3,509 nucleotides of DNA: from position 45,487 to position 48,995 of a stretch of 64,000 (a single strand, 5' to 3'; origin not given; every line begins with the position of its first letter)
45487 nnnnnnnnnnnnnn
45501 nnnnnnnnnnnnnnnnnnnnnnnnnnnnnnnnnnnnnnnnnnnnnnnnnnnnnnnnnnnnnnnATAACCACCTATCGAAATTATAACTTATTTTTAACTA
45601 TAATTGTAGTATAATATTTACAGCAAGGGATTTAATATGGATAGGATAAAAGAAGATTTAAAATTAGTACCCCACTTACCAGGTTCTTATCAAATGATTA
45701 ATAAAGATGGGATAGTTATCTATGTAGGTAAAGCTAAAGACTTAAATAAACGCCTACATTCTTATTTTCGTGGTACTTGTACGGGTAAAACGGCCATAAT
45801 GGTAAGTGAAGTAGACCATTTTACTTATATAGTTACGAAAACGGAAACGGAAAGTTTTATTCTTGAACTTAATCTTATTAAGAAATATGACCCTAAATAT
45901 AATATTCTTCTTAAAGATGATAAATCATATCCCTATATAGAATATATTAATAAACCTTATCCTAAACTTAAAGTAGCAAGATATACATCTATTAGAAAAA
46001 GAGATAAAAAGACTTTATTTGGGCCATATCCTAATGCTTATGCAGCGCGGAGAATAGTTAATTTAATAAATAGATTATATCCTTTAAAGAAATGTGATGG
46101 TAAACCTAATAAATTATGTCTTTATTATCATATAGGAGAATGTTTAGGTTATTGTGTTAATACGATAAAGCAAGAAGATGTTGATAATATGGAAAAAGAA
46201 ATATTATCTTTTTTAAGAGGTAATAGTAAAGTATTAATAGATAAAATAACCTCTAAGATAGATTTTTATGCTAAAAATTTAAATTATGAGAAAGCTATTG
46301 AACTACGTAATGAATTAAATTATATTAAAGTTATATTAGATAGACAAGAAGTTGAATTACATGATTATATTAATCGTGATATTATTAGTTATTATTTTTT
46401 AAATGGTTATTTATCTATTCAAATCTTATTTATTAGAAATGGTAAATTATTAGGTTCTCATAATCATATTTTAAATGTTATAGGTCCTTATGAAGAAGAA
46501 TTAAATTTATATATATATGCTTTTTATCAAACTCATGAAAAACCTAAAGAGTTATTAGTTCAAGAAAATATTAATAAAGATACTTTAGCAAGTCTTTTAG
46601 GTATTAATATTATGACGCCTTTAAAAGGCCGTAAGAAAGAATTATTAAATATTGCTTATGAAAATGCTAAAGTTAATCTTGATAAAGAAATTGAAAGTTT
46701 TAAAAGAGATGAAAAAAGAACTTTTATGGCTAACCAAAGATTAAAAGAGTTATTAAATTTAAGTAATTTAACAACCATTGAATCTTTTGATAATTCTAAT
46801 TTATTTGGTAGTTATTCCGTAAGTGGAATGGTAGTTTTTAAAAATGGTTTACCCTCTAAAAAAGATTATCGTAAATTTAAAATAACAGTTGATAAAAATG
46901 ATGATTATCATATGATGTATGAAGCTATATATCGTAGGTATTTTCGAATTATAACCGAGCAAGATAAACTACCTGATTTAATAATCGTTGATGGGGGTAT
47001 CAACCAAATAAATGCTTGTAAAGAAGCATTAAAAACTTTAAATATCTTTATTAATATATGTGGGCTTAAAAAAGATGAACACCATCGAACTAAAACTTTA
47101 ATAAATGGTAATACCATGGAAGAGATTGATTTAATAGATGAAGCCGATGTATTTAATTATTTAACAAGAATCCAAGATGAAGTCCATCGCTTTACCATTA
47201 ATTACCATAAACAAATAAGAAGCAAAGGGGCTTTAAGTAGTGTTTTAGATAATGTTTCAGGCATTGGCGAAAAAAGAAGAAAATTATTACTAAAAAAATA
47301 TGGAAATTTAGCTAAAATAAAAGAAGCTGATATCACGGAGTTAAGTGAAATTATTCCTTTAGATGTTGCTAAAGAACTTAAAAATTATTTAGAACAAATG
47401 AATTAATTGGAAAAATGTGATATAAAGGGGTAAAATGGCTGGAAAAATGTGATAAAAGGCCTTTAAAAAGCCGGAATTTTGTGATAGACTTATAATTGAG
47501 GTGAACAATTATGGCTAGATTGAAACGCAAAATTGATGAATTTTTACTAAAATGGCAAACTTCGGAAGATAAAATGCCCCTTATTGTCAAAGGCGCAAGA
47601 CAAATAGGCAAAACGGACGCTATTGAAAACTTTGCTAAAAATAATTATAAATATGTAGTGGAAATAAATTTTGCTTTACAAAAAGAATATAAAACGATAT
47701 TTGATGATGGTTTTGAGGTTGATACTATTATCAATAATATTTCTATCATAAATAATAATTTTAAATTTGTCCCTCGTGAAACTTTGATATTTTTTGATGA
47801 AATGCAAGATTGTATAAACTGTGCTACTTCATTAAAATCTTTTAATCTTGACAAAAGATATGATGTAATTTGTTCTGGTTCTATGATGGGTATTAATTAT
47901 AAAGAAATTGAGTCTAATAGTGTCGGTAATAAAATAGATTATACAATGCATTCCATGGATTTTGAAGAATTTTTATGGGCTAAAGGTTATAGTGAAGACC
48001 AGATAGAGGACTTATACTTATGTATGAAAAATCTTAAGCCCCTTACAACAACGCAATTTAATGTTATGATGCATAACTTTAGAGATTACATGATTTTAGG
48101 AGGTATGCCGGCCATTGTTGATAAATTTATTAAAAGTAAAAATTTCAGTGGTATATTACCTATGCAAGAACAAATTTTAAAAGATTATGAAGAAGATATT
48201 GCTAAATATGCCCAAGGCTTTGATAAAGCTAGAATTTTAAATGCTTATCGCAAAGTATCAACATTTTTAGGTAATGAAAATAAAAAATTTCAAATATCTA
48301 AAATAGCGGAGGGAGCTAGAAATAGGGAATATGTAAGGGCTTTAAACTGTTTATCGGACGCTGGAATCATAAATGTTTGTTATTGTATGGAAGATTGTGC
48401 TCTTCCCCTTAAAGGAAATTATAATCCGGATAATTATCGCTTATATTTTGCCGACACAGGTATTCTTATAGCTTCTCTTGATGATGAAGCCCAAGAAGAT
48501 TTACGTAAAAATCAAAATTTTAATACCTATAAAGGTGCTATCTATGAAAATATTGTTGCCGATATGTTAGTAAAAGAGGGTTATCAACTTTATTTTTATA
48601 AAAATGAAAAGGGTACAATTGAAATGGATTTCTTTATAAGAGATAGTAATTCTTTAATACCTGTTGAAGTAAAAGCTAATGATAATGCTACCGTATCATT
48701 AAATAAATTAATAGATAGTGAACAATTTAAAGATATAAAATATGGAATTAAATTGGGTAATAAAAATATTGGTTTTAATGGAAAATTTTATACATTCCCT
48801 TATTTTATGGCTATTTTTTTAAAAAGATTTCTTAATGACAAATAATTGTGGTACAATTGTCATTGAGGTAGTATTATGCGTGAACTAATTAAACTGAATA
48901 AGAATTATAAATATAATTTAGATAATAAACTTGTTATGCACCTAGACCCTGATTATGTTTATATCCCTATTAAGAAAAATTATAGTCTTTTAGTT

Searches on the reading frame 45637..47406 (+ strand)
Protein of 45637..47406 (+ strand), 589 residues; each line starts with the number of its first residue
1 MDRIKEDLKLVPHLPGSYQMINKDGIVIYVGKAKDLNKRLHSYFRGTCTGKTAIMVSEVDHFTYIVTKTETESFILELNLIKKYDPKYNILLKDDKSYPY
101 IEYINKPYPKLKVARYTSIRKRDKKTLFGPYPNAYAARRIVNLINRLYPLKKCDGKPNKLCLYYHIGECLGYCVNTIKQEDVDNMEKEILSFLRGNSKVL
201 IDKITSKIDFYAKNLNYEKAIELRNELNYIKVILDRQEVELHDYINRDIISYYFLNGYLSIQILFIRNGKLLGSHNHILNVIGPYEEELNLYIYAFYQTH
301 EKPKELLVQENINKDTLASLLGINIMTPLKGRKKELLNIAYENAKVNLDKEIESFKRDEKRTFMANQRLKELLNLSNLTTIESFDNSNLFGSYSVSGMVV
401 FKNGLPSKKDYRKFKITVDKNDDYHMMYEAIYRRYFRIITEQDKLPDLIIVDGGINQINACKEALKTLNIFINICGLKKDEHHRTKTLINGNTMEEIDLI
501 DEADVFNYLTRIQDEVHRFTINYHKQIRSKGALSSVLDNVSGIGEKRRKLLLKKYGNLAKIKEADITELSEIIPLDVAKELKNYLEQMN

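Call 44: search_protein_families(library=pfam, proteins=[window:45637-47406:+], max_evalue=0.00001)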
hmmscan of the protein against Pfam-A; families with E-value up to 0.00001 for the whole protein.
window:45637-47406:+ (589 aa): 5 families
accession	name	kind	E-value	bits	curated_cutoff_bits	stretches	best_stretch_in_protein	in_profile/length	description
PF08459.17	UvrC_RNaseH_dom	-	7.9e-49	166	22.3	1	370-521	1-159/159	UvrC RNAse H endonuclease domain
PF22920.2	UvrC_RNaseH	-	4.6e-20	72.1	24.3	1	246-350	1-115/116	UvrC Ribonuclease H-like domain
PF01541.30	GIY-YIG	-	1.6e-09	38.4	22.6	1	16-89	3-78/78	GIY-YIG catalytic domain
PF02151.25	UVR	-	1.6e-06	28.1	21.5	1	199-231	2-34/36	UvrB/uvrC motif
PF14520.12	HHH_5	-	2.9e-06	28.1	27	1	536-579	3-49/57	Helix-hairpin-helix domain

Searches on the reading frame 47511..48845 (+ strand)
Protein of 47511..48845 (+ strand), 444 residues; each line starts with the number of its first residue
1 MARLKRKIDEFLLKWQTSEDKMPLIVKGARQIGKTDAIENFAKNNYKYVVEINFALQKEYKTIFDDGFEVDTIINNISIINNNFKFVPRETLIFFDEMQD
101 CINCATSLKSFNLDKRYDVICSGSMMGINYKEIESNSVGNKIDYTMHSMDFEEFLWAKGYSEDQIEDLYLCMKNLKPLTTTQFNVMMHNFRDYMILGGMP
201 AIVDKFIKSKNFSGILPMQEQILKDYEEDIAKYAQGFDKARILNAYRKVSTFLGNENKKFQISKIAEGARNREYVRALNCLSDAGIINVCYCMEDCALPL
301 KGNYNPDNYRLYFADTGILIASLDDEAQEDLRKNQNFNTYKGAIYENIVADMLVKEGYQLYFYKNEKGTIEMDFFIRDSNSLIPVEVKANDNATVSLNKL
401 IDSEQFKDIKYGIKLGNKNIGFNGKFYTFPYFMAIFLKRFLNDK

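Call 44: search_protein_families(library=pfam, proteins=[window:47511-48845:+], max_evalue=0.00001)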
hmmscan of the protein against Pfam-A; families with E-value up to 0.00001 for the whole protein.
window:47511-48845:+ (444 aa): 2 families
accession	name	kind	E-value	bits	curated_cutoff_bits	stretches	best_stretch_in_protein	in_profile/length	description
PF13635.12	DUF4143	-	1.9e-29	102.9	28.1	1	227-390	1-160/160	Domain of unknown function (DUF4143)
PF13173.12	AAA_14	-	5.3e-21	75.4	27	1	22-155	3-129/129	AAA domain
